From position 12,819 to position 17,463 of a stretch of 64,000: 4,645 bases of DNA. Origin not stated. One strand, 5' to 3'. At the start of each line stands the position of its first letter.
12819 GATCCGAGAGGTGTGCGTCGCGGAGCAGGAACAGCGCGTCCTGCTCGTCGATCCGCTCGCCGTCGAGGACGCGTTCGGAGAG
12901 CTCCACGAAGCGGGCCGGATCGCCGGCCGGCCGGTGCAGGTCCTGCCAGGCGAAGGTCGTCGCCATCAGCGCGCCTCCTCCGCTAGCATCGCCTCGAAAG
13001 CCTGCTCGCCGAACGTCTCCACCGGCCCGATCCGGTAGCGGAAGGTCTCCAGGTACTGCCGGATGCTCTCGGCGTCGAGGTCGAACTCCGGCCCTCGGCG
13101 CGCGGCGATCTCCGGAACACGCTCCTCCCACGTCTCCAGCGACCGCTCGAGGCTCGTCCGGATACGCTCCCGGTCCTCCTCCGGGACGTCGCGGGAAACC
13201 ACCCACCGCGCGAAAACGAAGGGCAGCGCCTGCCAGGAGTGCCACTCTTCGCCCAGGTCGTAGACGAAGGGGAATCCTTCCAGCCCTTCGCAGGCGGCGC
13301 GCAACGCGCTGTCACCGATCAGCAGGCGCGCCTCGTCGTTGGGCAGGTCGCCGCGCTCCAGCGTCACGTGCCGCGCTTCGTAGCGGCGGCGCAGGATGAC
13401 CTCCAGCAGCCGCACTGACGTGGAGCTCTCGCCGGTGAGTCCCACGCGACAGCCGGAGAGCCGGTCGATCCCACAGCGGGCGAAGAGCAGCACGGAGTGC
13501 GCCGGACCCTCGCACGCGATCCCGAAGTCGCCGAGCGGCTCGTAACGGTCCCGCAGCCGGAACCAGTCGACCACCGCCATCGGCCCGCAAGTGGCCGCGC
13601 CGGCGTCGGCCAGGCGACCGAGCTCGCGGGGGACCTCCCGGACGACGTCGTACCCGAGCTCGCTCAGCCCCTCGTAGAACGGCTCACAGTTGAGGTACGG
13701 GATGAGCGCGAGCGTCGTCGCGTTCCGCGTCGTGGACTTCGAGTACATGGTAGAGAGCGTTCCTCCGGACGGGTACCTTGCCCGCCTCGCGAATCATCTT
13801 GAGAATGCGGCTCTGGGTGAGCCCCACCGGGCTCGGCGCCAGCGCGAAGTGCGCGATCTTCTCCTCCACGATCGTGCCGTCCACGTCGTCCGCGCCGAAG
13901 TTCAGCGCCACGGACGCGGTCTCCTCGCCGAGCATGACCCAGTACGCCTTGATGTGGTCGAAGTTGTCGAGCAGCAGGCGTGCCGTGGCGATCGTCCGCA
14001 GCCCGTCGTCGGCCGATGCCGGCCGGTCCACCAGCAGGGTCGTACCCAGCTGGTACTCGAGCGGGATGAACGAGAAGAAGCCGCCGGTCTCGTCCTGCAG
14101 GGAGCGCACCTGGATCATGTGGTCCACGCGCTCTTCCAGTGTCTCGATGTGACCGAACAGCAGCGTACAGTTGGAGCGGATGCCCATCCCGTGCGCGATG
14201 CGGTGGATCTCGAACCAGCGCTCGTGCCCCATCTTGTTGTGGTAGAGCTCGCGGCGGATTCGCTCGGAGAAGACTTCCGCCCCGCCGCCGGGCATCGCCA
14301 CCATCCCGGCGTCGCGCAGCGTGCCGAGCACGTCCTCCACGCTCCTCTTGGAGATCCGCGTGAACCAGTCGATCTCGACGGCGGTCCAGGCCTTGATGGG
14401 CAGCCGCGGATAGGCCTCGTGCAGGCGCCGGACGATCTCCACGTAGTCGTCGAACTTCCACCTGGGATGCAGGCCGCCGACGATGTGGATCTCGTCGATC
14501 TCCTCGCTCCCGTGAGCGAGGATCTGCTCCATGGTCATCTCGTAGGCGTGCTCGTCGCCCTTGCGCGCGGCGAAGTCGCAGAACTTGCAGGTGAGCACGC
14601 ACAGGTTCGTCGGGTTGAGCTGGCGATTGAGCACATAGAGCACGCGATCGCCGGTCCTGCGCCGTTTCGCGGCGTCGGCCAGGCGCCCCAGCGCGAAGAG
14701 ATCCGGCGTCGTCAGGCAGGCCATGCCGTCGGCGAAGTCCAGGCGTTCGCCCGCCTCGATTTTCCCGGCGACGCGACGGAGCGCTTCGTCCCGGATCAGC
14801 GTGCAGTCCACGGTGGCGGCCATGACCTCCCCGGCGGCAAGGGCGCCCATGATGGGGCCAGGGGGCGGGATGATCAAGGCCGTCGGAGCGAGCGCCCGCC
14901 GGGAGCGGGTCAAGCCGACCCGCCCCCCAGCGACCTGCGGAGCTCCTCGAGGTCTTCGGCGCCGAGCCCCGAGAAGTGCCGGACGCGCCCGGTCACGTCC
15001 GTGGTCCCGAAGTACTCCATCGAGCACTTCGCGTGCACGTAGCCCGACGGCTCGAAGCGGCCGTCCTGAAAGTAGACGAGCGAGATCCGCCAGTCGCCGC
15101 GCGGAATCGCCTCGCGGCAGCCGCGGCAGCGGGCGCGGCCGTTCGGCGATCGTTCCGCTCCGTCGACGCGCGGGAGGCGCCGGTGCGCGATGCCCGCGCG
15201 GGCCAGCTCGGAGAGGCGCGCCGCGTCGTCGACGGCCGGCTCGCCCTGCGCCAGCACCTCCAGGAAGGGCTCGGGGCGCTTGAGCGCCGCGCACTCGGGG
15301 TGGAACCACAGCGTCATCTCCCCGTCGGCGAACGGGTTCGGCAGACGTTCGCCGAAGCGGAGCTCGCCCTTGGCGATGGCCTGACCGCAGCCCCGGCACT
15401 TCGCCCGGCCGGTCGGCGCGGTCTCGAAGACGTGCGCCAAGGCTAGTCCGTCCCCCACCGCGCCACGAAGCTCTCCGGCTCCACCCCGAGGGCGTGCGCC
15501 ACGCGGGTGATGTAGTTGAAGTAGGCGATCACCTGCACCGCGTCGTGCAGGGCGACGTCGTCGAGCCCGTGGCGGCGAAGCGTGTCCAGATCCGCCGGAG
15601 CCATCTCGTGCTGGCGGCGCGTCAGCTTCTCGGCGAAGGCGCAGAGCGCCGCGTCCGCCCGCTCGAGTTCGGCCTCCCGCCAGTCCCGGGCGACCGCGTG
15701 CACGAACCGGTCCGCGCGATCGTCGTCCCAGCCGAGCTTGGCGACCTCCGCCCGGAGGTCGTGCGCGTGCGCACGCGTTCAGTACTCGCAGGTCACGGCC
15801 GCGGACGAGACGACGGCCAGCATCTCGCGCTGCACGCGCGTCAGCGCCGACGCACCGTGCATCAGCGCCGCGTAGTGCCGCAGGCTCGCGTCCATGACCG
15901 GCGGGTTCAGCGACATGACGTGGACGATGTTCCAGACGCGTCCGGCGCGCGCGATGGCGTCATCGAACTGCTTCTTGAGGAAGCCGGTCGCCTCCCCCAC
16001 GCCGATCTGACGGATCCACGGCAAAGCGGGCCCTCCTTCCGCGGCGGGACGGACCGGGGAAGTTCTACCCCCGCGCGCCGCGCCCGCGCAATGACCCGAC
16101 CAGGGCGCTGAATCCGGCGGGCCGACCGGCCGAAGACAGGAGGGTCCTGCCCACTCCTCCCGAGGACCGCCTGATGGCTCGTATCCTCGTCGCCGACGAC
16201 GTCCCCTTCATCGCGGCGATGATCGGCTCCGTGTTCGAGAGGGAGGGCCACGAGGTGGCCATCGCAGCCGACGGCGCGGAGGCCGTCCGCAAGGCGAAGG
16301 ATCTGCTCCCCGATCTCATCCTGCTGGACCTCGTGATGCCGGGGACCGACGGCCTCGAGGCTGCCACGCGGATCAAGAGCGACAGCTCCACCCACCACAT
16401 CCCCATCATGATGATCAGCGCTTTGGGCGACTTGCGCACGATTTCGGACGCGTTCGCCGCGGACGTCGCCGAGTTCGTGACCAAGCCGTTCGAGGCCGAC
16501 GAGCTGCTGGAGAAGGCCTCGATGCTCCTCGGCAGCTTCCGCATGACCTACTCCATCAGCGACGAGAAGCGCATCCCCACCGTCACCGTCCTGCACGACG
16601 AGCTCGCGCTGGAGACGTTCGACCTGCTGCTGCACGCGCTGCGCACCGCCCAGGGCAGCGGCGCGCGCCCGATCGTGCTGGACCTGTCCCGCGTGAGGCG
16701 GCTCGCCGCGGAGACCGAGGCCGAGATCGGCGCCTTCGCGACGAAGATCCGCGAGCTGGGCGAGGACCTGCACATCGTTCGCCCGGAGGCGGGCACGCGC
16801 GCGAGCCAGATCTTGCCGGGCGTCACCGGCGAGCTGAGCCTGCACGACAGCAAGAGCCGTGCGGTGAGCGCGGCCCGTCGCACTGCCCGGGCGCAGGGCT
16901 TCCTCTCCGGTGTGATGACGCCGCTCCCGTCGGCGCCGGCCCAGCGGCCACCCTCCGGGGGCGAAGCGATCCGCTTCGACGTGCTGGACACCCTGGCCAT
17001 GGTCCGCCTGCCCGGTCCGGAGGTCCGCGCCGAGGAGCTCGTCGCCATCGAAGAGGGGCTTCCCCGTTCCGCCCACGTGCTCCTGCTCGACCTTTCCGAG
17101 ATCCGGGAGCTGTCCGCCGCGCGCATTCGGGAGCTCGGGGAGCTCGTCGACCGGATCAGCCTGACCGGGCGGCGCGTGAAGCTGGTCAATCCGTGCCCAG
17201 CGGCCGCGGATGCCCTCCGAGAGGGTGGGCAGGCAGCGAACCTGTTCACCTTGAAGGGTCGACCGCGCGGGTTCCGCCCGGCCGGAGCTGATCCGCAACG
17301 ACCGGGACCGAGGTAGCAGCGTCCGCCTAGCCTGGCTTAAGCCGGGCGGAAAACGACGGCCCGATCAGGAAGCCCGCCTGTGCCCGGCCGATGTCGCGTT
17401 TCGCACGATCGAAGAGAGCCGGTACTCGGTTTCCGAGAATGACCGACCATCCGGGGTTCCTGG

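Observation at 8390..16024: Long co-directional gene string coupling futalosine-pathway genes (MqnC/E-MqnA-MqnC/E) to the AhpD-like selenoprotein, a double PARP-type zinc-finger protein, DUF423, an SDR-membrane fusion and a GMC oxidoreductase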

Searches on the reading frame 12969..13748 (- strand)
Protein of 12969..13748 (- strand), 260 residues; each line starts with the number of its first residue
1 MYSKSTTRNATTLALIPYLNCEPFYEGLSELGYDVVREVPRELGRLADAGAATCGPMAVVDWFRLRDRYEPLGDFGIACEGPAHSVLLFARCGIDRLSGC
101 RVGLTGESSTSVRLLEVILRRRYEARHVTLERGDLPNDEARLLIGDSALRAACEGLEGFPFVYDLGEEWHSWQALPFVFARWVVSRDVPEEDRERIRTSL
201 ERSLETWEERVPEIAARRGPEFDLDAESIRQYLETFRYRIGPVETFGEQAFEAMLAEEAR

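Call 5: search_protein_families(library=pfam, proteins=[window:12969-13748:-], max_evalue=0.01)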
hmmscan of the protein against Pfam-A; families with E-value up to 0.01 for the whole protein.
window:12969-13748:- (260 aa): 1 family
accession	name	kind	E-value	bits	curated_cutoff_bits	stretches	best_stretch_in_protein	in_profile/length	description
PF02621.19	VitK2_biosynth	-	6.1e-48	163.9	26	1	12-256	2-251/252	Menaquinone biosynthesis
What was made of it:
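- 12966..13748 (-): mqnA, chorismate dehydratase. Overlaps the 3' end of mqnE by 65 nt. Pfam VitK2_biosynth 163.9 bits (call 5).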

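Call 6: search_protein_families(library=ncbifam, proteins=[window:12969-13748:-], max_evalue=0.01)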
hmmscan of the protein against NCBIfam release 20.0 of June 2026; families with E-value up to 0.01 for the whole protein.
window:12969-13748:- (260 aa): 0 families

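Call 56: find_homologous_proteins(query=window:12969-13748:-, max_evalue=0.00001)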
Query window:12969-13748:- (260 aa): 1090 proteins with E <= 0.00001 among 3688 candidates; the best 120 are listed.
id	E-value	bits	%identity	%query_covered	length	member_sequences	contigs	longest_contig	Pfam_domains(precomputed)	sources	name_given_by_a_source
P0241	1.6e-171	587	100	100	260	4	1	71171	PF02621.20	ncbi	ncbi:MAG: menaquinone biosynthetic enzyme MqnA/MqnD family protein [Candidatus Eiseniibacteriota bac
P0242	6.0e-121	421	72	99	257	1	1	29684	PF02621.20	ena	-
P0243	3.1e-118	412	72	97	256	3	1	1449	PF02621.20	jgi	jgi:chorismate dehydratase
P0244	2.8e-117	409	71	99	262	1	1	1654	PF02621.20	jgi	jgi:chorismate dehydratase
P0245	1.5e-116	407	73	99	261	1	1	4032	PF02621.20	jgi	-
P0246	4.3e-115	402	72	99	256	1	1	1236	PF02621.20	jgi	-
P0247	1.4e-111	390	70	99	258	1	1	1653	PF02621.20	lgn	-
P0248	2.3e-111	390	67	99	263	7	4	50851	PF02621.20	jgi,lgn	jgi:chorismate dehydratase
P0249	3.5e-111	389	69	100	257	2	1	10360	PF02621.20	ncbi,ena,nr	ncbi:MAG: menaquinone biosynthesis protein [Gemmatimonadetes bacterium]|nr:menaquinone biosynthesis 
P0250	3.9e-111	389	69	99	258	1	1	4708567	PF02621.20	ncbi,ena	-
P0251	3.2e-110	386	68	100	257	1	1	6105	PF02621.20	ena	-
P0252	3.8e-110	386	71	99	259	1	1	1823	PF02621.20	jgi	jgi:chorismate dehydratase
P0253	4.5e-110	385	67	99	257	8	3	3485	PF02621.20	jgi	jgi:chorismate dehydratase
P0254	7.0e-110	385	70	99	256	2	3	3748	PF02621.20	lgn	-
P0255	1.4e-108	380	68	99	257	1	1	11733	PF02621.20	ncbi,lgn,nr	ncbi:MAG: hypothetical protein DHS20C21_18890 [Gemmatimonadota bacterium]|nr:MAG: hypothetical prote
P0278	3.0e-103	363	66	98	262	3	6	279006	PF02621.20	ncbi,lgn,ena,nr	ncbi:MAG: menaquinone biosynthesis protein [Gemmatimonadota bacterium]|nr:menaquinone biosynthesis p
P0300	1.0e-90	322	59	94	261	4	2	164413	PF02621.20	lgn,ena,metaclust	metaclust:\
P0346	2.4e-52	196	44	95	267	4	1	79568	PF02621.20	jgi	-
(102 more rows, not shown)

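Call 57: find_encoding_contigs(protein=P0278, flank=8000, max_places=1)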
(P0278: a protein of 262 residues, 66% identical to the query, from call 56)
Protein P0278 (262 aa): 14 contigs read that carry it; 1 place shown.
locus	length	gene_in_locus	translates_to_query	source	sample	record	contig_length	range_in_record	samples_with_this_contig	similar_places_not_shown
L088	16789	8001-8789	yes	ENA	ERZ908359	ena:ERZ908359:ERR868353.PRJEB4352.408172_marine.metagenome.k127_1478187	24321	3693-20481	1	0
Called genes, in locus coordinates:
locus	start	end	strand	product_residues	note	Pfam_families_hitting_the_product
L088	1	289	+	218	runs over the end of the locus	PF08334:T2SSG (faint)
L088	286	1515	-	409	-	PF12698:ABC2_membrane_3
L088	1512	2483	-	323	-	PF00005:ABC_tran, PF13304:AAA_21, PF13732:DrrA1-3_C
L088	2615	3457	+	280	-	PF01040:UbiA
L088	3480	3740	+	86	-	-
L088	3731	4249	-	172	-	-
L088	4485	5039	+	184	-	PF02441:Flavoprotein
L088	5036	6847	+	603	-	PF20695:UbiD_N, PF01977:UbiD, PF20696:UbiD_C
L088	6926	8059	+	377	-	PF04055:Radical_SAM, PF19288:CofH_C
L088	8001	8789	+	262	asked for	PF02621:VitK2_biosynth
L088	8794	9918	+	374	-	PF04055:Radical_SAM, PF19288:CofH_C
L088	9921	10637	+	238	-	PF22624:AASDHPPT_N, PF01648:ACPS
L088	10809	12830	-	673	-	PF02629:CoA_binding, PF13380:CoA_binding_2, PF13607:Succ_CoA_lig, PF19045:Ligase_CoA_2, PF13549:ATP-grasp_5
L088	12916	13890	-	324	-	PF16881:LIAS_N, PF04055:Radical_SAM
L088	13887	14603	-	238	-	PF21948:LplA-B_cat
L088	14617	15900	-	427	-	PF00364:Biotin_lipoyl, PF25917:BSH_RND (faint), PF25984:BSH_YknX (faint), PF02817:E3_binding, PF00198:2-oxoacid_dh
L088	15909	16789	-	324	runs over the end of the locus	PF02779:Transket_pyr, PF02780:Transketolase_C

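Call 58: find_encoding_contigs(protein=P0300, flank=8000, max_places=1)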
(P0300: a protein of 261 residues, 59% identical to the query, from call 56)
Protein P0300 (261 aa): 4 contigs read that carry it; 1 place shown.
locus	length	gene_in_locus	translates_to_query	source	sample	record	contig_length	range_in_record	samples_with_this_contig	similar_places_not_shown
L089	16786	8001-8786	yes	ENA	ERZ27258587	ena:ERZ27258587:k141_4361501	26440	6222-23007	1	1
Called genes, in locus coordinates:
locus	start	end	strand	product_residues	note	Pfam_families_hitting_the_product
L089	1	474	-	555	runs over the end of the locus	PF25145:NfeD1b_N (faint), PF01343:Peptidase_S49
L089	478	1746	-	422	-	PF12679:ABC2_membrane_2, PF12698:ABC2_membrane_3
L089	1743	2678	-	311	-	PF00005:ABC_tran, PF13304:AAA_21, PF13732:DrrA1-3_C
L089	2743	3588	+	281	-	PF01040:UbiA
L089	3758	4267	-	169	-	-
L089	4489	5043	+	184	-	PF02441:Flavoprotein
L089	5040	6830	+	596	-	PF20695:UbiD_N, PF01977:UbiD, PF20696:UbiD_C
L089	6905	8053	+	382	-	PF04055:Radical_SAM, PF19288:CofH_C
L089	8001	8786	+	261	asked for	PF02621:VitK2_biosynth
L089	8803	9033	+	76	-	-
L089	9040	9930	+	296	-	PF04055:Radical_SAM, PF19288:CofH_C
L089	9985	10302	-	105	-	-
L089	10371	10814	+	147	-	PF04241:DUF423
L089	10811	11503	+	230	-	PF22624:AASDHPPT_N, PF01648:ACPS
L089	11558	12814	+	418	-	-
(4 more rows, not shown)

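Call 59: find_encoding_contigs(protein=P0346, flank=8000, max_places=1)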
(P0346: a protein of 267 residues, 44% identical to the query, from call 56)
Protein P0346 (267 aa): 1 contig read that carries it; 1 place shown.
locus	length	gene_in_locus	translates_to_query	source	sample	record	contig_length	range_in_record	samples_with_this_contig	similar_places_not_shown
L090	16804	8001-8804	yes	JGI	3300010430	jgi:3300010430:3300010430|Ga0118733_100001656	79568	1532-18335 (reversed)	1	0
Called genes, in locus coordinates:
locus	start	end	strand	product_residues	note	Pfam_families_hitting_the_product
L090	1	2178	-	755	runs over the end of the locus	-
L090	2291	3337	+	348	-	PF01368:DHH, PF02272:DHHA1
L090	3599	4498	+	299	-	PF01040:UbiA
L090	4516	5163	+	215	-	PF02441:Flavoprotein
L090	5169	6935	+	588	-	PF20695:UbiD_N, PF01977:UbiD, PF20696:UbiD_C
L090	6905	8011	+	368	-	PF04055:Radical_SAM, PF19288:CofH_C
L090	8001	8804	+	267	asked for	PF02621:VitK2_biosynth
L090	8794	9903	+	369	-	PF04055:Radical_SAM, PF19288:CofH_C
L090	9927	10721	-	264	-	PF02621:VitK2_biosynth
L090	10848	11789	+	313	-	PF00892:EamA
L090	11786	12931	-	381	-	PF00155:Aminotran_1_2 (weak), PF00266:Aminotran_5, PF01212:Beta_elim_lyase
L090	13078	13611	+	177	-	PF02572:CobA_CobO_BtuR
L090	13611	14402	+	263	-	PF00106:adh_short, PF23441:SDR (weak), PF13561:adh_short_C2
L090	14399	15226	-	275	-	PF00481:PP2C (faint), PF13672:PP2C_2, PF07228:SpoIIE (faint)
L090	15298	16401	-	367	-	PF00291:PALP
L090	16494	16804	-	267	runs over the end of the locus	PF00106:adh_short, PF08659:KR, PF13561:adh_short_C2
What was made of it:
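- Futalosine operons in L088 and L090 lack it (calls 57, 59).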

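Call 82: search_solved_structures(query=window:12969-13748:-, max_evalue=0.001)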
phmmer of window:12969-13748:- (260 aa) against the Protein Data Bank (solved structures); distinct sequences matched with E-value up to 0.001: 9.
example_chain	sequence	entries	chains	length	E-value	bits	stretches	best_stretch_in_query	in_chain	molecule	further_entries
2nxo_A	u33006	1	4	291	5.5e-30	108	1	8-244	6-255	Hypothetical protein SCO4506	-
7ahr_A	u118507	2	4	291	5.6e-30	108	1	8-244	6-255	Chorismate dehydratase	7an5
7an8_A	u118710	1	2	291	1.5e-29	106.6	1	8-244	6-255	Chorismate dehydratase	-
7an9_A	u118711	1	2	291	1.9e-29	106.2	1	8-243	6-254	Chorismate dehydratase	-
7an7_A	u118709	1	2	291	2.9e-29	105.7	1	8-244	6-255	Chorismate dehydratase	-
7ywc_A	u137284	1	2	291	2.9e-29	105.6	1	8-244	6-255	Chorismate dehydratase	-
7an6_A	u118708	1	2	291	7.6e-29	104.3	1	8-244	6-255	Chorismate dehydratase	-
2i6e_A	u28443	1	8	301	1.9e-16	63.6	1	16-151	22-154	Hypothetical protein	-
6o9a_A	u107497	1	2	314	2.3e-16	63.4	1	16-251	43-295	Chorismate dehydratase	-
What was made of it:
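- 12966..13748 (-): The best solved relatives are chorismate dehydratase SCO4506 (7ahr/2nxo), E 5e-30 (call 82).
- On MqnA (chorismate dehydratase): All nine PDB hits are chorismate dehydratase (SCO4506) or unnamed proteins, and no MqnD entry reached E<=0.001 (call 82).
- MqnA matches chorismate dehydratase structures (call 82).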

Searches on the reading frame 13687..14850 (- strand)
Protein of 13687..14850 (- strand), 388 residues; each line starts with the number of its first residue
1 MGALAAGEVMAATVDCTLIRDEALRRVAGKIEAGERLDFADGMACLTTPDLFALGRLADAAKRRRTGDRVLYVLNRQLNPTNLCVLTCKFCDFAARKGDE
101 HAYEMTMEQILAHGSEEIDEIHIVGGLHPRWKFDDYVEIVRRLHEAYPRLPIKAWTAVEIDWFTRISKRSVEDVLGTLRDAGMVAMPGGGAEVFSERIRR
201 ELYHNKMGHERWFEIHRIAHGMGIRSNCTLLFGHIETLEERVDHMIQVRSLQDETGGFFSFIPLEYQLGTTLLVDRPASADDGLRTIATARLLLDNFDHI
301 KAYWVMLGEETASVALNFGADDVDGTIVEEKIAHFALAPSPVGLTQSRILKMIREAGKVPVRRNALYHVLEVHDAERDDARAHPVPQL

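Call 5: search_protein_families(library=pfam, proteins=[window:13687-14850:-], max_evalue=0.01)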
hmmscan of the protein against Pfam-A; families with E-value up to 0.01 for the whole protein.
window:13687-14850:- (388 aa): 2 families
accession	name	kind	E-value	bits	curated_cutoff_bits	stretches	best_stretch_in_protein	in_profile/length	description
PF19288.4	CofH_C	-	1.7e-16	60.6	27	1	257-372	3-121/125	CofH/MqnC C-terminal region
PF04055.27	Radical_SAM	-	8.7e-14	52.5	29.5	1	79-245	2-163/166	Radical SAM superfamily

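Call 6: search_protein_families(library=ncbifam, proteins=[window:13687-14850:-], max_evalue=0.01)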
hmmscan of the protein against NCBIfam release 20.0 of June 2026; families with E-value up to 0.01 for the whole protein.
window:13687-14850:- (388 aa): 16 families
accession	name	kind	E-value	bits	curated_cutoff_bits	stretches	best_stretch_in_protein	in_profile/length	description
TIGR03700.1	mena_SCO4494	equivalog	3.2e-133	444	434.55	1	28-368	2-349/351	aminofutalosine synthase MqnE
NF006276.0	PRK08444.1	equivalog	7.1e-100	334.5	560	1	29-371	5-351/353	aminofutalosine synthase MqnE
TIGR00423.1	TIGR00423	subfamily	4e-97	325.2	260.25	1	70-370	1-310/310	CofH family radical SAM protein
TIGR03699.1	menaquin_MqnC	equivalog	5.5e-96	321.4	428.1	1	35-369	1-341/342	cyclic dehypoxanthinyl futalosine synthase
TIGR03551.1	F420_cofH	equivalog_domain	3e-83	279.5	374.1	1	48-368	13-343/345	5-amino-6-(D-ribitylamino)uracil--L-tyrosine 4-hydroxyphenyl transferase CofH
NF005609.0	PRK07360.1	equivalog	4.5e-83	279.1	426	1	22-373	6-371/374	7,8-didemethyl-8-hydroxy-5-deazariboflavin synthase subunit CofH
NF006277.0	PRK08445.1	equivalog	7.5e-76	255.2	576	1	36-372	3-347/348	dehypoxanthine futalosine cyclase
NF006687.0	PRK09234.1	equivalog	3.5e-70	237.2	1018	1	21-374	476-841/849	bifunctional FO biosynthesis protein CofGH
NF004580.0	PRK05926.1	equivalog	7.1e-66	222.9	583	1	15-364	6-366/370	hypothetical protein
TIGR03957.1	rSAM_HmdB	equivalog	7.8e-07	28.6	320.9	1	213-357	171-312/317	5,10-methenyltetrahydromethanopterin hydrogenase cofactor biosynthesis protein HmdB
TIGR03550.1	F420_cofG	equivalog_domain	7.2e-06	25.4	213.35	0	224-325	163-265/322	7,8-didemethyl-8-hydroxy-5-deazariboflavin synthase CofG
NF004884.0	PRK06245.1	equivalog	1.6e-05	23.9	209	1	65-126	6-69/340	7,8-didemethyl-8-hydroxy-5-deazariboflavin synthase subunit CofG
TIGR03910.1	pyrrolys_PylB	equivalog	0.00092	18.2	348.2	1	24-297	5-271/347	methylornithine synthase PylB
TIGR00433.2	bioB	equivalog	0.0047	16.2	225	0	218-294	178-251/307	biotin synthase BioB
TIGR03956.1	rSAM_HydE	equivalog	0.0048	16.2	254.6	0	58-151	35-130/340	[FeFe] hydrogenase H-cluster radical SAM maturase HydE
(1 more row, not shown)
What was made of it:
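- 13684..14850 (-): mqnE, aminofutalosine synthase (radical SAM). Radical_SAM and CofH_C domains (calls 5, 6).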

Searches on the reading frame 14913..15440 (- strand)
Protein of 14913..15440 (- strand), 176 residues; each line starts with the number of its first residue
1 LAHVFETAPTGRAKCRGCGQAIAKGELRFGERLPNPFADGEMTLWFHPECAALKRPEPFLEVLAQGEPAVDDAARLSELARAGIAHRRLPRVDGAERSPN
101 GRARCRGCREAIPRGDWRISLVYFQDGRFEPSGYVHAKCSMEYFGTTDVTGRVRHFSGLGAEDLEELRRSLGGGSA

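Call 5: search_protein_families(library=pfam, proteins=[window:14913-15440:-], max_evalue=0.01)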
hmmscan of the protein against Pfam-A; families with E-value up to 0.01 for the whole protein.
seq(176 aa): 1 family
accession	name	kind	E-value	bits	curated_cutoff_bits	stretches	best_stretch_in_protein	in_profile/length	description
PF00645.25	zf-PARP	-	1.8e-22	80.3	39.3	2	6-63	1-61/87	Poly(ADP-ribose) polymerase and DNA-Ligase Zn-finger region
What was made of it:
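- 14910..15440 (-): 176-aa protein made of two PARP-type zinc fingers, with no catalytic domain. Pfam zf-PARP 80.3 bits (cutoff 39.3), two stretches (call 5).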

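Call 6: search_protein_families(library=ncbifam, proteins=[window:14913-15440:-], max_evalue=0.01)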
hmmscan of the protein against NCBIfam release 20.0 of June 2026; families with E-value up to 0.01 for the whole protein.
seq(176 aa): 1 family
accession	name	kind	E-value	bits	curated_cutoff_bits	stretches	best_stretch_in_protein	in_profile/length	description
NF047912.1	ECs_2282_CxxC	subfamily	0.0094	15.8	37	0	11-27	27-42/60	ECs_2282 family putative zinc-binding protein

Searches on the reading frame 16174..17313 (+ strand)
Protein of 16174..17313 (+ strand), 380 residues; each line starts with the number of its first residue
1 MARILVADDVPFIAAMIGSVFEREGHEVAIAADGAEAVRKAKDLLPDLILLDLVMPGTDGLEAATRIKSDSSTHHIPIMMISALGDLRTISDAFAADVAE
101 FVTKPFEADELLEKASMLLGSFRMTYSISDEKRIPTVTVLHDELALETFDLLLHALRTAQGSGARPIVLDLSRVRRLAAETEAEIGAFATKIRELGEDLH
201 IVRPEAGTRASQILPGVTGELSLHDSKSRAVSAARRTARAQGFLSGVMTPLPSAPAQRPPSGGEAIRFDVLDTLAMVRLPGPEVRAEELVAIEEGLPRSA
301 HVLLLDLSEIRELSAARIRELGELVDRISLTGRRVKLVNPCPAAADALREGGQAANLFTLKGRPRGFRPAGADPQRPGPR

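Call 23: search_protein_families(library=pfam, proteins=[window:16174-17313:+], max_evalue=0.001)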
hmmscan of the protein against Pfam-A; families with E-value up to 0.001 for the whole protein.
window:16174-17313:+ (380 aa): 3 families
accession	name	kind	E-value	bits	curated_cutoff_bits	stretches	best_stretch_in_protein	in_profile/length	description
PF00072.30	Response_reg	-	2.1e-25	89.5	30.2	1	4-114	1-109/111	Response regulator receiver domain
PF13466.11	STAS_2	-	0.00016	22.3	29.2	0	140-204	3-66/80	STAS domain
PF01740.26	STAS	-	0.00021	21.5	22.6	0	296-352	39-92/106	STAS domain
